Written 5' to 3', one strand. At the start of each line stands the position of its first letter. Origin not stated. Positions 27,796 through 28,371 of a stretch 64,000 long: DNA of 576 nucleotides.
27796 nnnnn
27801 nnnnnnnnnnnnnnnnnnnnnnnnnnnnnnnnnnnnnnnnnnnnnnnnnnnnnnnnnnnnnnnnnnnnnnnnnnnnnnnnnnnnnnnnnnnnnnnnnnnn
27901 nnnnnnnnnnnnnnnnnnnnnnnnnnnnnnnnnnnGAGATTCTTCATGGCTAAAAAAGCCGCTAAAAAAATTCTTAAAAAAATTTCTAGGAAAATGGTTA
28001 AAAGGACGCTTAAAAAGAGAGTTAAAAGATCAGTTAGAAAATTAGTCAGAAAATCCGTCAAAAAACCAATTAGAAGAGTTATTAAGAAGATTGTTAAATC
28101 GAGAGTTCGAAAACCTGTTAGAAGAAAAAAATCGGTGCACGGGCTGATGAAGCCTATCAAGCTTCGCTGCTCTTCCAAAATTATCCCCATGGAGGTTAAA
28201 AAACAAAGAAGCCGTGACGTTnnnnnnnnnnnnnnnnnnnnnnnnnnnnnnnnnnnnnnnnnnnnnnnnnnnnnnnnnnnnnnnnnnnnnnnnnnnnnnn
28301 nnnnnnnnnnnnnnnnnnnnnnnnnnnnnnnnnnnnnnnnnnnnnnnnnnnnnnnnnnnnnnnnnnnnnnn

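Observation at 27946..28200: GMP synthase carries an ~85-residue periodic polybasic N-terminal extension encoded by cryptic 24-nt tandem repeats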

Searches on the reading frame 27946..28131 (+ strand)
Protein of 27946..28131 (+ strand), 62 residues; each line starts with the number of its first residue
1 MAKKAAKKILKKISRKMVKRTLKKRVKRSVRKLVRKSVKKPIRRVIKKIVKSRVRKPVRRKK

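Call 19: find_homologous_proteins(query=window:27946-28131:+, max_evalue=10)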
Query window:27946-28131:+: 1 candidates shared short words with the query, none scored E <= 10.

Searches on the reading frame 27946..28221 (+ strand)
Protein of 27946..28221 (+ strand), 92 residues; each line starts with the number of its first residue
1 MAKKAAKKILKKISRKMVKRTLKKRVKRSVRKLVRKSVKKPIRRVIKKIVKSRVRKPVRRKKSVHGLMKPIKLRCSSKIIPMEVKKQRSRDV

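Call 5: search_protein_families(library=pfam, proteins=[window:27946-28200:+], max_evalue=0.01)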
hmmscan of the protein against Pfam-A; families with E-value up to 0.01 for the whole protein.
window:27946-28200:+ (85 aa): 0 families

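Call 60: search_solved_structures(query=window:27946-28221:+, max_evalue=10)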
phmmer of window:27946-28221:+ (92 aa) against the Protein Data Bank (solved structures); distinct sequences matched with E-value up to 10: 2.
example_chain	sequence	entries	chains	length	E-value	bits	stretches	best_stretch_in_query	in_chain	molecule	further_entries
1ain_A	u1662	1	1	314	1.2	13.1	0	22-78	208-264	ANNEXIN I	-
9np0_A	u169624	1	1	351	1.8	12.5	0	22-78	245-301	Annexin A1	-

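Call 61: search_protein_families(library=pfam, proteins=[window:27946-28221:+], max_evalue=10)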
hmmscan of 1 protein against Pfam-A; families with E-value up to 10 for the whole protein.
window:27946-28221:+ (92 aa): 9 families
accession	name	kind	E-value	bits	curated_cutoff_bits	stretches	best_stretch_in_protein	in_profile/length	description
PF17241.8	Retrotran_gag_4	-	0.02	15.1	23.5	1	18-55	64-101/154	Ty5 Gag N-terminal region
PF04286.17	DUF445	-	0.021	15.2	33.8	1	3-77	78-152/368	Protein of unknown function (DUF445)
PF22238.1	RIP_P131-like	-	0.097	13.4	27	1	31-88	34-79/96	RIP/P131 family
PF13095.12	FTA2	-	0.12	12.5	30.2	1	10-90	119-203/214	Kinetochore Sim4 complex subunit FTA2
PF20538.3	DUF6753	-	0.12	12.3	27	1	6-50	72-115/217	Family of unknown function (DUF6753)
PF12209.13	SAC3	-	0.42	11.3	25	1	7-31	2-26/77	Leucine permease transcriptional regulator helical domain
PF07639.16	YTV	-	1.6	9.3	21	0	25-59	6-40/43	YTV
PF18659.6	CelTOS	-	2.3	9.1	27.2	1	22-79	61-117/122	Cell-traversal protein for ookinetes and sporozoites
PF09372.15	PRANC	-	3.8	8.3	25.8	0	25-86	18-81/97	PRANC domain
